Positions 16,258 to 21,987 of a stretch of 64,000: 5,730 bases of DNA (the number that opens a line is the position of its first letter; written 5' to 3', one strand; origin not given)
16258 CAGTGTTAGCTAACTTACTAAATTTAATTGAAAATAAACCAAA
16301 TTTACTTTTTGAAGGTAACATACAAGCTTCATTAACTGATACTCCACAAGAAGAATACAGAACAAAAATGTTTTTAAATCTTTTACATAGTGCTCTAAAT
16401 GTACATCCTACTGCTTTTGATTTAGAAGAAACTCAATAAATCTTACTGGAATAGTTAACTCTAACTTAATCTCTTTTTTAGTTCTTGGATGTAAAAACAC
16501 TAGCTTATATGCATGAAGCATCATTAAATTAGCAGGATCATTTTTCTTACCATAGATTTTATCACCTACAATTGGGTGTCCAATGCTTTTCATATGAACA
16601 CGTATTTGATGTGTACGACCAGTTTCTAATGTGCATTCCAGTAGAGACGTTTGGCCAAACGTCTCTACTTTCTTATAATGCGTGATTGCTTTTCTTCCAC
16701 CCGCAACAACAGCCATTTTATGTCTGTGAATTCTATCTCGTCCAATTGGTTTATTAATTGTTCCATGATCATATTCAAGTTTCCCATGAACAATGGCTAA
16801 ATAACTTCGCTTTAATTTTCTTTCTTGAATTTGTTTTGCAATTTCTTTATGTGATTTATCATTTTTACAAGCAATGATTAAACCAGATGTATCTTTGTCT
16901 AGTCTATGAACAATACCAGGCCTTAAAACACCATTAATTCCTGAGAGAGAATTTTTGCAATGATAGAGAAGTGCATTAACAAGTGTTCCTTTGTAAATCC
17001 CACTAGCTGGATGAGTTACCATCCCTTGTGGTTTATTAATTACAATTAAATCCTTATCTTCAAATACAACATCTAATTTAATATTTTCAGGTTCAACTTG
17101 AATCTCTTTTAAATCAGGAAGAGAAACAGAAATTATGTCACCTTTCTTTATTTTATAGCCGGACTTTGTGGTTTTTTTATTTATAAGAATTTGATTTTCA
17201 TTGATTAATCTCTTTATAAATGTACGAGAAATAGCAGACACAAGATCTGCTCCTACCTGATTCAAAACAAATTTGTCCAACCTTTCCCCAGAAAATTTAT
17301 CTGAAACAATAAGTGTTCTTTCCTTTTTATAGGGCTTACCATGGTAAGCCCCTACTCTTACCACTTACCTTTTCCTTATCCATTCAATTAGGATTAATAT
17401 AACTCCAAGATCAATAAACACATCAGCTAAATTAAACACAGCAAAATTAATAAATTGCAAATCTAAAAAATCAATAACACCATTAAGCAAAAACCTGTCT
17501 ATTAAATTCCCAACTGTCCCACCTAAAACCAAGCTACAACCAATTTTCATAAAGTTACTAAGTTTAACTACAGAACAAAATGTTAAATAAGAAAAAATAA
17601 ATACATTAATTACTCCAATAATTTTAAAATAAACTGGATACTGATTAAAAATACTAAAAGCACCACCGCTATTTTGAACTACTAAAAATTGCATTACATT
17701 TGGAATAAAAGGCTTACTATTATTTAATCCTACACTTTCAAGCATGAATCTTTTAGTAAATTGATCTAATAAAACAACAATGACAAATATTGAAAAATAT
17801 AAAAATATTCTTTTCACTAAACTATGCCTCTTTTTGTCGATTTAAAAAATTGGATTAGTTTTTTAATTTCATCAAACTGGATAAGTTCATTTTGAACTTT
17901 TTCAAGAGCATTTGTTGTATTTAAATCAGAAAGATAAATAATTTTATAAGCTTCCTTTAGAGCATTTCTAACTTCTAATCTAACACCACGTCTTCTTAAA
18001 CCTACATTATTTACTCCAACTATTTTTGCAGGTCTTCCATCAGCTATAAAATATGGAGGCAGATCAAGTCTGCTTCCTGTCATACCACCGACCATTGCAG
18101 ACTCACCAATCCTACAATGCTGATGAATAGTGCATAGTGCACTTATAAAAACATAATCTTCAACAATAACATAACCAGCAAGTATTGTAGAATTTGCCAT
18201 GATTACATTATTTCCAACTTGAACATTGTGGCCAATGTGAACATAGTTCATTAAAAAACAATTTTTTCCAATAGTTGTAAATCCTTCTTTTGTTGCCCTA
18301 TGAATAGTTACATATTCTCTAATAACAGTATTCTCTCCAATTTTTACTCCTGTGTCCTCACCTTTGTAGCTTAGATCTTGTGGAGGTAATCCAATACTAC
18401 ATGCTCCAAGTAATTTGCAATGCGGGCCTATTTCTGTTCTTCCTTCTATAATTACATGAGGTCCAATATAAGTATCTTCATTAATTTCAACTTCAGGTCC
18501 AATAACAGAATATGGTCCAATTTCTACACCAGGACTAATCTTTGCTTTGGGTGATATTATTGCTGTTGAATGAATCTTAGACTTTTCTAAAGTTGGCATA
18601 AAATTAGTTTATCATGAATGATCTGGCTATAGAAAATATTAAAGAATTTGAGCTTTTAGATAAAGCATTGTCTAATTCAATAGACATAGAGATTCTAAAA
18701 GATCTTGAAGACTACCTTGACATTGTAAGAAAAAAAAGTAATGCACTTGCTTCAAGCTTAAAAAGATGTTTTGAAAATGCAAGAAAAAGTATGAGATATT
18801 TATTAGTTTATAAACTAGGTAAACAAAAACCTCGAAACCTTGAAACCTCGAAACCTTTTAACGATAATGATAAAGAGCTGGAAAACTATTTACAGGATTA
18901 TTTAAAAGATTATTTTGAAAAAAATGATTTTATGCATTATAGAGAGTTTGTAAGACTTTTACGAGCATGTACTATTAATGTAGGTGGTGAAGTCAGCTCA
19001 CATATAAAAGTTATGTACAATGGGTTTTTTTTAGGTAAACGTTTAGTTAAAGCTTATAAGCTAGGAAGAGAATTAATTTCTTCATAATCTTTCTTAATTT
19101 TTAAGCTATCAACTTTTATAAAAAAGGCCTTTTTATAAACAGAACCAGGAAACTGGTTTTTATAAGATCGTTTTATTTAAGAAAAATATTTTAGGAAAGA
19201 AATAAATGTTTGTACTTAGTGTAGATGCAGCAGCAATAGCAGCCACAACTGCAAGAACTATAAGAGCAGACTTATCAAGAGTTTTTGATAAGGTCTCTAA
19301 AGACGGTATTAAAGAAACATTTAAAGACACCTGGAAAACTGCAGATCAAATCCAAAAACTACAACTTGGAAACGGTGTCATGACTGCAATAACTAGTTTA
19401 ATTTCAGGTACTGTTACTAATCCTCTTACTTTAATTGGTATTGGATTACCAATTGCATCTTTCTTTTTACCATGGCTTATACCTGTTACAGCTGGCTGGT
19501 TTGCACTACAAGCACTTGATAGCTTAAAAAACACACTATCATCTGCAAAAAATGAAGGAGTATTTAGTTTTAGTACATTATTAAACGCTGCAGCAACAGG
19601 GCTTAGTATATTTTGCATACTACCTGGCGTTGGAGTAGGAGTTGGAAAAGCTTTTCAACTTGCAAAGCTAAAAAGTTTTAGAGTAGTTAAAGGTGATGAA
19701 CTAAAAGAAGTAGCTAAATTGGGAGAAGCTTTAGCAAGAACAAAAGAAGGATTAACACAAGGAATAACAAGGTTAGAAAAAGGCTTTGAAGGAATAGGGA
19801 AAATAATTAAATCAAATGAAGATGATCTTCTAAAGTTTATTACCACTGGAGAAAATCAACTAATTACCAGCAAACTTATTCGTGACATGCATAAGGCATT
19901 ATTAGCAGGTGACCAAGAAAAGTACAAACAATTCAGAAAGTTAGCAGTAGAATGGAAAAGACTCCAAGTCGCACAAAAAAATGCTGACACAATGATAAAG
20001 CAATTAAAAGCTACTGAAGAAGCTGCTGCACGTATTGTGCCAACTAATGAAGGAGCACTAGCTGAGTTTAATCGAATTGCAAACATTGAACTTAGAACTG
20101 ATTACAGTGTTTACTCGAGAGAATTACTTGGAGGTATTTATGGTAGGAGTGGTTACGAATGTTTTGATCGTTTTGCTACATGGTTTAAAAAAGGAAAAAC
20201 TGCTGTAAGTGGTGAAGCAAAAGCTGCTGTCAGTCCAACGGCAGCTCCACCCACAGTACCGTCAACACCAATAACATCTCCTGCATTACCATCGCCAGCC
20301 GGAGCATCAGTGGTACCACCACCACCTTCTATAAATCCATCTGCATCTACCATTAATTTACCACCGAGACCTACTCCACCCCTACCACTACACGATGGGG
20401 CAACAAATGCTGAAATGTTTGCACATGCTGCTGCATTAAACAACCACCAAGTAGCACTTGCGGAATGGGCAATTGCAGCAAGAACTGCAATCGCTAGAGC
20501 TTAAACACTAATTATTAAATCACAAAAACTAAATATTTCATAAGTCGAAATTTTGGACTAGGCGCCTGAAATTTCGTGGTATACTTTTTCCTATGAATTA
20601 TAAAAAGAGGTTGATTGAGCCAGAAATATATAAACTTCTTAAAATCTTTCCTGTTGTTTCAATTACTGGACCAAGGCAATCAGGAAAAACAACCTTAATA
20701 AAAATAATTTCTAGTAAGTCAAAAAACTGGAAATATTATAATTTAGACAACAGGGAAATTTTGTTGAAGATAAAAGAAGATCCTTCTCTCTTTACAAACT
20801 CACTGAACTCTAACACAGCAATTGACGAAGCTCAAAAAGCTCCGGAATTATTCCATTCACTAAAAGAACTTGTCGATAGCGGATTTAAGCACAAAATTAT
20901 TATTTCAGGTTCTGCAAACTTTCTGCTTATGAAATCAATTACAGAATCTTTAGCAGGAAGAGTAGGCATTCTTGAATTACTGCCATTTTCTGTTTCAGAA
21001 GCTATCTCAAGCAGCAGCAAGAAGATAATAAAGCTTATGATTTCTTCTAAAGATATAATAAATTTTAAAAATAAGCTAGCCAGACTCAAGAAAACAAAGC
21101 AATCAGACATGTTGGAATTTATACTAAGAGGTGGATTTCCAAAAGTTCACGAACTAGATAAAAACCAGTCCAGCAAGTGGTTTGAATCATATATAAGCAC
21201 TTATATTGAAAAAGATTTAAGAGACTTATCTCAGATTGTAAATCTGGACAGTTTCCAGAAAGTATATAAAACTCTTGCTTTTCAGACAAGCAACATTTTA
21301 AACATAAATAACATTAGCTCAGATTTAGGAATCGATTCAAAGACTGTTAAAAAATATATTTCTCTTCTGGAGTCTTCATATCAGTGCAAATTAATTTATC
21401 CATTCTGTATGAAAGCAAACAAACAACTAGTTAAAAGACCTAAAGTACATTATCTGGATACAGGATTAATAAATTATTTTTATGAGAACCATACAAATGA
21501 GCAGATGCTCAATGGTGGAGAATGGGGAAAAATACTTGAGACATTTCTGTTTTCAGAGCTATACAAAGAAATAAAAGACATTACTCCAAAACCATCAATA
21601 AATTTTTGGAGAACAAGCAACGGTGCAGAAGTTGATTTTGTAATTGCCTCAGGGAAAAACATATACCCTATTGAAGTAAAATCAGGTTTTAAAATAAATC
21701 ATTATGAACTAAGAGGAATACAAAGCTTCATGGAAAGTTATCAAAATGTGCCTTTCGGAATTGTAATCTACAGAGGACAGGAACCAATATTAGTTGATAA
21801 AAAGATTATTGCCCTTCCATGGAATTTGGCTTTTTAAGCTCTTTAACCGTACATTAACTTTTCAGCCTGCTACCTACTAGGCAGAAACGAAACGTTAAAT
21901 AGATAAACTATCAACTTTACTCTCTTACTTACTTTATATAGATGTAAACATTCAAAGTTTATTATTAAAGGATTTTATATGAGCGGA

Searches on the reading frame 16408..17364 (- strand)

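Call 68: search_protein_families(library=pfam, proteins=[window:16408-17364:-], max_evalue=0.0001)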
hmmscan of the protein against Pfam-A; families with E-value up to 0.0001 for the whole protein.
window:16408-17364:- (318 aa): 2 families
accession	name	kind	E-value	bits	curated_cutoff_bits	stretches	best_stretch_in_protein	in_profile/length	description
PF00849.27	PseudoU_synth_2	-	3.4e-36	125.2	26.8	1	105-259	1-151/152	RNA pseudouridylate synthase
PF01479.30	S4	-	1.1e-06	28.7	22.8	1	28-78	2-48/48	S4 domain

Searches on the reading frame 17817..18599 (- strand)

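Call 69: search_protein_families(library=pfam, proteins=[window:17817-18599:-], max_evalue=0.0001)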
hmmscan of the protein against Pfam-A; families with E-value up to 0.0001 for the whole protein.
window:17817-18599:- (260 aa): 6 families
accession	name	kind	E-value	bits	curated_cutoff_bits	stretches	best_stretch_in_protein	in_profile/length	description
PF00132.30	Hexapep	-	7.5e-31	105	27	2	108-141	2-35/36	Bacterial transferase hexapeptide (six repeats)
PF13720.11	Acetyltransf_11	-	1e-24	87.2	24.5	1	179-260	1-82/82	Udp N-acetylglucosamine O-acyltransferase; Domain 2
PF25084.1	LbH_EIF2B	-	1.3e-11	44.9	54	1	85-168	22-103/105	EIF2B subunit epsilon LbH domain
PF25087.1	GMPPB_C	-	2.8e-08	33.8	39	1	84-168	22-104/110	GMPPB C-terminal domain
PF24894.1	Hexapep_GlmU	-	1.7e-05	25.3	23.3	0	102-148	41-86/104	GlmU-like, C-terminal hexapeptide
PF21711.3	DCTN5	-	3.1e-05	24.1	40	0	78-191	48-151/182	Dynactin subunit 5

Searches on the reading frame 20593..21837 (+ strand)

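Call 69: search_protein_families(library=pfam, proteins=[window:20593-21837:+], max_evalue=0.0001)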
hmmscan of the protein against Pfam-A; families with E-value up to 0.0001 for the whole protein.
window:20593-21837:+ (414 aa): 2 families
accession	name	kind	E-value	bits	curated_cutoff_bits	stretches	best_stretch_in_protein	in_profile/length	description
PF13635.12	DUF4143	-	2.2e-42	145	28.1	1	206-365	1-160/160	Domain of unknown function (DUF4143)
PF13173.12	AAA_14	-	4.6e-28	98.3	27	1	20-137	3-128/129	AAA domain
